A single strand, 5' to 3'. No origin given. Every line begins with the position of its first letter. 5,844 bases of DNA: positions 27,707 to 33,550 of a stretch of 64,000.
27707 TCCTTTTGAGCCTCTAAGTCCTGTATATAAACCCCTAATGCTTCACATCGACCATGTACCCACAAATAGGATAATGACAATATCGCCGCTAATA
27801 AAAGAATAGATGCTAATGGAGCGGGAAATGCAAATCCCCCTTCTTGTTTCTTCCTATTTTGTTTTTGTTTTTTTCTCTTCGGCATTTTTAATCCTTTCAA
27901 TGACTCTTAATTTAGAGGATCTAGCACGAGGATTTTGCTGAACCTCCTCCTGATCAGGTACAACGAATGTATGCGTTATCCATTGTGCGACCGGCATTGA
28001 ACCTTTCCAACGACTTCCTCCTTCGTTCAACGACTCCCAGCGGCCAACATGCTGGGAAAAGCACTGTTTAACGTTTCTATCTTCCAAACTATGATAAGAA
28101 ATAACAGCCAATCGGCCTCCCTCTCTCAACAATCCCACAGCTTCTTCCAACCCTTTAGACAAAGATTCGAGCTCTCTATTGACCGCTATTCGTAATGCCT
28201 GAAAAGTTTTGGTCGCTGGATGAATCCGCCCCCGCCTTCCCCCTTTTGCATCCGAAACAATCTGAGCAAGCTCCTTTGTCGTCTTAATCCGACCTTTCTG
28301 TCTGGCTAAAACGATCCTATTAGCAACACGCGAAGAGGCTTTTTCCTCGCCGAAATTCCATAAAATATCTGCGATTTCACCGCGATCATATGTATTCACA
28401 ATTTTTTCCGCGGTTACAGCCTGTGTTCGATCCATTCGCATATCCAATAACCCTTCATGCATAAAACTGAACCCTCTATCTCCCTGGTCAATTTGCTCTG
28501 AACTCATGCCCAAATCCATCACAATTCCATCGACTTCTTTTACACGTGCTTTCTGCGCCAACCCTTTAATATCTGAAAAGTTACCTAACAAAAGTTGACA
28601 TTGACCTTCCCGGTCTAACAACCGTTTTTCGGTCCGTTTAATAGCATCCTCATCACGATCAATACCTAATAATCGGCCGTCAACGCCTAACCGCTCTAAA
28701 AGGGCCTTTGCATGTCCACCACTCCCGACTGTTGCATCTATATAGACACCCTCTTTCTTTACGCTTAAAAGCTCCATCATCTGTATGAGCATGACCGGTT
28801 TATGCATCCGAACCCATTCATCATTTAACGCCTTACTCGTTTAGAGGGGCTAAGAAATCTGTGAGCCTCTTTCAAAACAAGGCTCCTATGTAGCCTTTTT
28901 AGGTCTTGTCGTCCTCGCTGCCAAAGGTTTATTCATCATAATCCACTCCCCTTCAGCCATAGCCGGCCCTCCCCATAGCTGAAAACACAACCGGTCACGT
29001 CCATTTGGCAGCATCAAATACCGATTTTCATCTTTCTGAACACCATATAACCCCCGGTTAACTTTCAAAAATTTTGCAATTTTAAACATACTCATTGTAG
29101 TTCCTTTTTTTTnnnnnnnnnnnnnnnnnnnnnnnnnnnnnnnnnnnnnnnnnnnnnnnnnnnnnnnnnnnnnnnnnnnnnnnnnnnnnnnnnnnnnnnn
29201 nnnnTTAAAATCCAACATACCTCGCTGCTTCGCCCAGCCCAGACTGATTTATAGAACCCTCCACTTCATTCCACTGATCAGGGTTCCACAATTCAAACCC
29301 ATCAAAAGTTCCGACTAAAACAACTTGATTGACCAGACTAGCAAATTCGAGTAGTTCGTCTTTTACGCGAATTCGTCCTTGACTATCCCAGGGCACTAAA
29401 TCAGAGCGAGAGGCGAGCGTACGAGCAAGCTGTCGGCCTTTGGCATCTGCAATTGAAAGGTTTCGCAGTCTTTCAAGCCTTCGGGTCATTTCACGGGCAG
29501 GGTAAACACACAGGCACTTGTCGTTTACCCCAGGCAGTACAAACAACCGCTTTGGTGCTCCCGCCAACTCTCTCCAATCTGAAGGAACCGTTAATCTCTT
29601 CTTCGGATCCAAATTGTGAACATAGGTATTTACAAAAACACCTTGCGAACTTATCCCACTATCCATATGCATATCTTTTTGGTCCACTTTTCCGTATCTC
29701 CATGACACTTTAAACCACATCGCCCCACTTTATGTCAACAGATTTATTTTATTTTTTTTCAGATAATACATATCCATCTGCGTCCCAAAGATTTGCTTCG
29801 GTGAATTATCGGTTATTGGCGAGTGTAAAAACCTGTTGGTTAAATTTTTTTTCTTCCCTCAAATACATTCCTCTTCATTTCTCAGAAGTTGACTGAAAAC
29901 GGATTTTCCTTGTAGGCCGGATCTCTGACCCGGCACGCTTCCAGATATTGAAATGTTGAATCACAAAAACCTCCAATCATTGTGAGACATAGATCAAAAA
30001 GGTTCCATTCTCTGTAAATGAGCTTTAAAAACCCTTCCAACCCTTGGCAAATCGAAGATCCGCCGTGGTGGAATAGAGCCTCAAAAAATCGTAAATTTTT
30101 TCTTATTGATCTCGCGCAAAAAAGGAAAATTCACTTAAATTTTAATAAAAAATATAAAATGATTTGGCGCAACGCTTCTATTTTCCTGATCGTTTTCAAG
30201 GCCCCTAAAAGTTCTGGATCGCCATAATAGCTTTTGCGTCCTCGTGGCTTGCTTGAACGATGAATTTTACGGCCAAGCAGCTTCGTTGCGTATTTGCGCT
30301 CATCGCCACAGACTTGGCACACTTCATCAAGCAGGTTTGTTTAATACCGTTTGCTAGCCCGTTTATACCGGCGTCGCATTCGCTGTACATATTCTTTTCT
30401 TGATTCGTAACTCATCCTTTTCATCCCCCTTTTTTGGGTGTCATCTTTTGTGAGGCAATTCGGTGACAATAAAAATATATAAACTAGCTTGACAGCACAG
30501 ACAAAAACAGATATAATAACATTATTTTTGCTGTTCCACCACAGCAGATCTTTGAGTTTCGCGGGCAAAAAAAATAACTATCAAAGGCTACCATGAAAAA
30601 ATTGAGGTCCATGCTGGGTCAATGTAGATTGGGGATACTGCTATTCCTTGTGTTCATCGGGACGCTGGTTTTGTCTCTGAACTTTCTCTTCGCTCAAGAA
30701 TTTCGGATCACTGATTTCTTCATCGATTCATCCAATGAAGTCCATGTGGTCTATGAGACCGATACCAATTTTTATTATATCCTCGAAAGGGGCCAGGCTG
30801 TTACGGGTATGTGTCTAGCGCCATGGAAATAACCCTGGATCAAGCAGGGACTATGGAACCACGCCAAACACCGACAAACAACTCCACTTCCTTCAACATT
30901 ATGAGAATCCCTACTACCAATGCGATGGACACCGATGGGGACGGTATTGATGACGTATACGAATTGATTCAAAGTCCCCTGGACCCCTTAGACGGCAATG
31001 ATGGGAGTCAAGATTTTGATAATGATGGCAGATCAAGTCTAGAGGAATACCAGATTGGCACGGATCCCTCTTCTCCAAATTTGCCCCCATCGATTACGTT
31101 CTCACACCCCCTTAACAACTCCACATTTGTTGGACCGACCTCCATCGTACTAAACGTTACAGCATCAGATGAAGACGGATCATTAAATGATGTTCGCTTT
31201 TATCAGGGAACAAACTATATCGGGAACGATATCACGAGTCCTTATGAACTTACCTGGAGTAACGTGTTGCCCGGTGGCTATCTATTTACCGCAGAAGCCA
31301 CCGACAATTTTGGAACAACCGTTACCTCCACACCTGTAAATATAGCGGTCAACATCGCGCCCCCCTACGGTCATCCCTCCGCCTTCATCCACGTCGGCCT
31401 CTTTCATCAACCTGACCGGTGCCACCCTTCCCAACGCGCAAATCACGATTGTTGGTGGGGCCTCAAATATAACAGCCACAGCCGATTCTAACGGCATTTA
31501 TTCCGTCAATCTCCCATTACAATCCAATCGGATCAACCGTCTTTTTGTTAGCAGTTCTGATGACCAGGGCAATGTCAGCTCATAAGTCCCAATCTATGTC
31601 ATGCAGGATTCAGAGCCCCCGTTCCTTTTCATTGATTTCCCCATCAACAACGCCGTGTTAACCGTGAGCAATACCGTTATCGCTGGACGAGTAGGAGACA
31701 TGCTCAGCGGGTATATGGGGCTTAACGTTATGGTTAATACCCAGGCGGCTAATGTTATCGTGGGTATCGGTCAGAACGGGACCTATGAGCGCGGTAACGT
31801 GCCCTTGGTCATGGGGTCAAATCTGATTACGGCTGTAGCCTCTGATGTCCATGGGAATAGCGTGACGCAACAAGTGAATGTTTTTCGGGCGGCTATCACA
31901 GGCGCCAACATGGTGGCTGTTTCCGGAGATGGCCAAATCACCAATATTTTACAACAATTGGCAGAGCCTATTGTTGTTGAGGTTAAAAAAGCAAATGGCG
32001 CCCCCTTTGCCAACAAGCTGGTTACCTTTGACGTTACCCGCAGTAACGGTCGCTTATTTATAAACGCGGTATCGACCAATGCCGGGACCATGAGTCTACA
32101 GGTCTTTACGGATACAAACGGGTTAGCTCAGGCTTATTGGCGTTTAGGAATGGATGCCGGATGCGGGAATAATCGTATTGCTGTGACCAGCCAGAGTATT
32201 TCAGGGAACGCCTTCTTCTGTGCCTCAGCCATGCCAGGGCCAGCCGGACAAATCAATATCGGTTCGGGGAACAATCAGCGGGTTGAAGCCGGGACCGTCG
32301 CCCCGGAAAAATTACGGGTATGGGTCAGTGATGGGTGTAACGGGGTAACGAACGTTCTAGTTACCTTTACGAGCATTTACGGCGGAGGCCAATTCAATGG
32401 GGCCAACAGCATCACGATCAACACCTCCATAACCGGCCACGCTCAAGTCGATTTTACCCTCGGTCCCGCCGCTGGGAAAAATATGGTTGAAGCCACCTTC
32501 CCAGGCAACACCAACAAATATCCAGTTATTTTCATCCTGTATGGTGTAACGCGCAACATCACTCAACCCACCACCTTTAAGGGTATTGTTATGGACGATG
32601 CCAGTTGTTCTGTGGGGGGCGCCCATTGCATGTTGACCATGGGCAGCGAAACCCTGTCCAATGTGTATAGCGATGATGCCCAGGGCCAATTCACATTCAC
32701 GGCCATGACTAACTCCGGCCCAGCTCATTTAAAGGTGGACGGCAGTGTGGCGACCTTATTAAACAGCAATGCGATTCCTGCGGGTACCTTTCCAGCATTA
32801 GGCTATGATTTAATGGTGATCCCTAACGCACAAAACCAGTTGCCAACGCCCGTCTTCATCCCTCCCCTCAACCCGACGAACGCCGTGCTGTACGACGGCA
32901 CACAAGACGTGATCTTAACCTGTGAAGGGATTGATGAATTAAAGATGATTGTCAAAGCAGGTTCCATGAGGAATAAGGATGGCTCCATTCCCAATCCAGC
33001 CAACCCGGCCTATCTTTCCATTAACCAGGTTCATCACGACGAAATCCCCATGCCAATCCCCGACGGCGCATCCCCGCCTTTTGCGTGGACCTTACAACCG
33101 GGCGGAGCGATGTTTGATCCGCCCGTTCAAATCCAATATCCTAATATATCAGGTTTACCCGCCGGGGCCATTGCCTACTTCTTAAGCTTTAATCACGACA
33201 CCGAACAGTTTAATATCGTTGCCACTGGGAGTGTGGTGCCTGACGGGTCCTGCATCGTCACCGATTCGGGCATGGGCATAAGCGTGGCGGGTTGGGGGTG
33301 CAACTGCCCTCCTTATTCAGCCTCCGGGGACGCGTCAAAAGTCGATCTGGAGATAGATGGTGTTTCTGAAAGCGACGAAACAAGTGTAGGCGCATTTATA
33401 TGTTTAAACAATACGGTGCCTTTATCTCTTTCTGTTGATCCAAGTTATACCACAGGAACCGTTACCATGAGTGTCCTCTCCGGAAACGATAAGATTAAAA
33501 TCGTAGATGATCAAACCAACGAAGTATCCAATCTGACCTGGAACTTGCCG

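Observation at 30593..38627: Surface-protein island riddled with homopolymer frameshifts and in-frame TAA codons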

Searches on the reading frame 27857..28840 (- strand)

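Call 46: search_protein_families(library=pfam, proteins=[window:27857-28840:-], max_evalue=0.01)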
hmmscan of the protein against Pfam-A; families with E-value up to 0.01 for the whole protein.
window:27857-28840:- (328 aa): 6 families
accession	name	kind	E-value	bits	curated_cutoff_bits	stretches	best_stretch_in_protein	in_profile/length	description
PF01795.25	Methyltransf_5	-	4.7e-102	342.1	27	1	12-317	3-309/309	MraW methylase family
PF13847.12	Methyltransf_31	-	3e-05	24.2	27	1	29-92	3-67/145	Methyltransferase domain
PF13649.12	Methyltransf_25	-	0.00017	22.6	27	1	35-93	3-60/97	Methyltransferase domain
PF01209.24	Ubie_methyltran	-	0.00062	19.6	20.1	0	21-77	39-95/233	ubiE/COQ5 methyltransferase family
PF01728.25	FtsJ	-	0.0025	18.2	24.1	1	18-116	9-105/181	FtsJ-like methyltransferase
PF01135.25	PCMT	-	0.0037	17.5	20.3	1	14-77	58-121/210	Protein-L-isoaspartate(D-aspartate) O-methyltransferase (PCMT)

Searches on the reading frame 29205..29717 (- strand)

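Call 30: search_protein_families(library=pfam, proteins=[window:29205-29717:-], max_evalue=0.01)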
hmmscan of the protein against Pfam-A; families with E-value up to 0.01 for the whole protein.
window:29205-29717:- (170 aa): 1 family
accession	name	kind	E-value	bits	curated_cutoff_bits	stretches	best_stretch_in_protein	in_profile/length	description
PF02381.23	MraZ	-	1.8e-16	60.3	23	2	110-159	10-59/72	MraZ protein, putative antitoxin-like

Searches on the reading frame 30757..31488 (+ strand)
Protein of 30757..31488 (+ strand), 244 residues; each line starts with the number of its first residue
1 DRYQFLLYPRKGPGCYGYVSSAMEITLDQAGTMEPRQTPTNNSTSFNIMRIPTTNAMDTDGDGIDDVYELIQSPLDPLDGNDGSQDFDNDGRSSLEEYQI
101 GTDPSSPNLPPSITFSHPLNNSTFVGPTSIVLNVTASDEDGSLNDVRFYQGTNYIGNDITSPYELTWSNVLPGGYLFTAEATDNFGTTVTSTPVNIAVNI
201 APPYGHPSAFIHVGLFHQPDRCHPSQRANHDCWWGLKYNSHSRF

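Call 7: search_protein_families(library=pfam, proteins=[window:30757-31488:+], max_evalue=0.01)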
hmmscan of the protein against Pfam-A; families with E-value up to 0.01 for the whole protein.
window:30757-31488:+ (244 aa): 1 family
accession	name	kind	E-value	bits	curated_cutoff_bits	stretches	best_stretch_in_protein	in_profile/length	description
PF17957.7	Big_7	-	1e-11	45.7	24.1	1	111-171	1-61/70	Bacterial Ig domain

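Call 34: search_protein_families(library=ncbifam, proteins=[window:30757-31488:+], max_evalue=0.01)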
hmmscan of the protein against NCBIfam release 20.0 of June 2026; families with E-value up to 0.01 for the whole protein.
window:30757-31488:+ (244 aa): 1 family
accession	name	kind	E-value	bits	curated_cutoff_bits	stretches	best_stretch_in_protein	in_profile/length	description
NF042425.1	Amuc_1099_fam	equivalog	4.8e-05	23.1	50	1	70-113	113-156/321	Amuc_1099 family pilus-like system protein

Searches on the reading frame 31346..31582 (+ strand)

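Call 7: search_protein_families(library=pfam, proteins=[window:31346-31582:+], max_evalue=0.01)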
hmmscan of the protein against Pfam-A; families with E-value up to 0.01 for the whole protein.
window:31346-31582:+ (79 aa): 2 families
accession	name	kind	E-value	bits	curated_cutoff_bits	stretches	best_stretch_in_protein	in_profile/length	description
PF17936.7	Big_6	-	5.8e-08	33.3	27.6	1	22-78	16-74/83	Bacterial Ig domain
PF13620.12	CarboxypepD_reg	-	0.00024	21.8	32.3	1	23-59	9-48/82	Carboxypeptidase regulatory-like domain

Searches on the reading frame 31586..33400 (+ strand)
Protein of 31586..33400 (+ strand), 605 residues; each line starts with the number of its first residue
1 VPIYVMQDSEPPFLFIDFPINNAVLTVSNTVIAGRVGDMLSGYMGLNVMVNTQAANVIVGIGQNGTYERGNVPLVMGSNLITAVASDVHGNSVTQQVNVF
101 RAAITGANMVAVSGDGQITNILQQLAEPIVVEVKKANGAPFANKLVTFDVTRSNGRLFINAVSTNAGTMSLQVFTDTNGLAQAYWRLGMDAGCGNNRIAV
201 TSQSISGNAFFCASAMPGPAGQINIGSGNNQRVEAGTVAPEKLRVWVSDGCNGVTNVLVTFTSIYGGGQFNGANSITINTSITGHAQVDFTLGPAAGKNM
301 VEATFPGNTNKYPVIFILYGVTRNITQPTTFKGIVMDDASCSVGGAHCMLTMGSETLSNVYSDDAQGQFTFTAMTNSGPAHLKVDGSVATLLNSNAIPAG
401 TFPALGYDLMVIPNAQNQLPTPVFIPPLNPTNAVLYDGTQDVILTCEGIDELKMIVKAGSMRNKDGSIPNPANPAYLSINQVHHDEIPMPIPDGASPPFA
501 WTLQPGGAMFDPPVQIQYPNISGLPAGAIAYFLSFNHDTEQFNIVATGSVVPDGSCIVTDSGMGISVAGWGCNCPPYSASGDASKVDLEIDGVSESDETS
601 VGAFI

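Call 69: find_related_loci(query=A4, collection=genome_contigs, flank=10000)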
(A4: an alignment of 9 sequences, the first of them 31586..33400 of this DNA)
Query A4 (605 aa) in genome_contigs; peptide patterns used: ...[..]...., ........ (x = any residue, [..] = any of these).
220 stretches matched a pattern; 115 encode a relative of the query (tblastn E <= 1e-3); the best 80 are kept; 80 distinct loci.
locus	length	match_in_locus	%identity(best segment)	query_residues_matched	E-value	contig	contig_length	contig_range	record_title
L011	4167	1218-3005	58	1-602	0e+0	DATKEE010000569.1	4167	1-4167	MAG TPA_asm: Candidatus Methylomirabilota bacterium isolate SMAG_U14491 k141_2592859, whole genome shotgun sequence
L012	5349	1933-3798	54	2-587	0e+0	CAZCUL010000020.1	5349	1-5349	MAG TPA_asm: uncultured Verrucomicrobiota bacterium isolate binchicken_co31_436 genome assembly, contig: k141_899548, wh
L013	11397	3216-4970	56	5-588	0e+0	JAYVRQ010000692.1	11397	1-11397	MAG: Chthoniobacteraceae bacterium isolate GL73_DN_concoct_239_sub GL73_DN_concoct_239_sub_691, whole genome shotgun seq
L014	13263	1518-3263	54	3-581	0e+0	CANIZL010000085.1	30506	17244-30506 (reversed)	MAG: Verrucomicrobia bacterium isolate RH-18aug17-364 genome assembly, contig: RH-18aug17-C3535, whole genome shotgun se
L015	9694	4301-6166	54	2-585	0e+0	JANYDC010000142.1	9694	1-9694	MAG: Pedosphaera sp. isolate 336R_metabinner_39 336R_k141_1559747, whole genome shotgun sequence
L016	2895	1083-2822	54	5-581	0e+0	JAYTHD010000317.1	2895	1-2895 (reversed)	MAG: Verrucomicrobiota bacterium isolate GFS_2489 GFS_2489_316, whole genome shotgun sequence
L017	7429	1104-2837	55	1-581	0e+0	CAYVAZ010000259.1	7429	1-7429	MAG TPA_asm: uncultured bacterium isolate SRP141376_co3_289 genome assembly, contig: NODE_26579_length_7429_cov_5.864253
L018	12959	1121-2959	53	2-591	0e+0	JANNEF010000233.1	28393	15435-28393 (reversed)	MAG: Verrucomicrobiota bacterium isolate OTE_75_metabat_426 OTE_75_k141_3551740, whole genome shotgun sequence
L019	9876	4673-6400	54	2-582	0e+0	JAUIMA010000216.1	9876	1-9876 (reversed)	MAG: Candidatus Hydrogenedentota bacterium isolate Co_bin.7 NODE_38327_length_9876_cov_0.816186, whole genome shotgun se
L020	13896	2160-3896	53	3-584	0e+0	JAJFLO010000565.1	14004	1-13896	MAG: Verrucomicrobia bacterium isolate OFTM167 OFTM167_564, whole genome shotgun sequence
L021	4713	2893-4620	54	5-582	0e+0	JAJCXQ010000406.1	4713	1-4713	MAG: Acidobacteriota bacterium isolate OFTM268 OFTM268_405, whole genome shotgun sequence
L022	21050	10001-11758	53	2-584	0e+0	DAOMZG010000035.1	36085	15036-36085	MAG TPA_asm: Verrucomicrobiota bacterium isolate AMR_MDS_5606 NODE_105_length_36085_cov_7.976353, whole genome shotgun s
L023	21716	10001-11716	56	5-578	0e+0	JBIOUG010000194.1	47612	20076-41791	MAG: Thermoanaerobaculia bacterium isolate MAG140 k127_952707, whole genome shotgun sequence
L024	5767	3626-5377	54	5-587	0e+0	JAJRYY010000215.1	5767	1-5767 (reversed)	MAG: Planctomycetota bacterium isolate Dive96_bin4.107 k141_4779762, whole genome shotgun sequence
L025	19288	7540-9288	55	5-587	0e+0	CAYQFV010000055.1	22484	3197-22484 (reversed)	MAG TPA_asm: uncultured Phycisphaeraceae bacterium isolate binchicken_co253_191 genome assembly, contig: NODE_1183_lengt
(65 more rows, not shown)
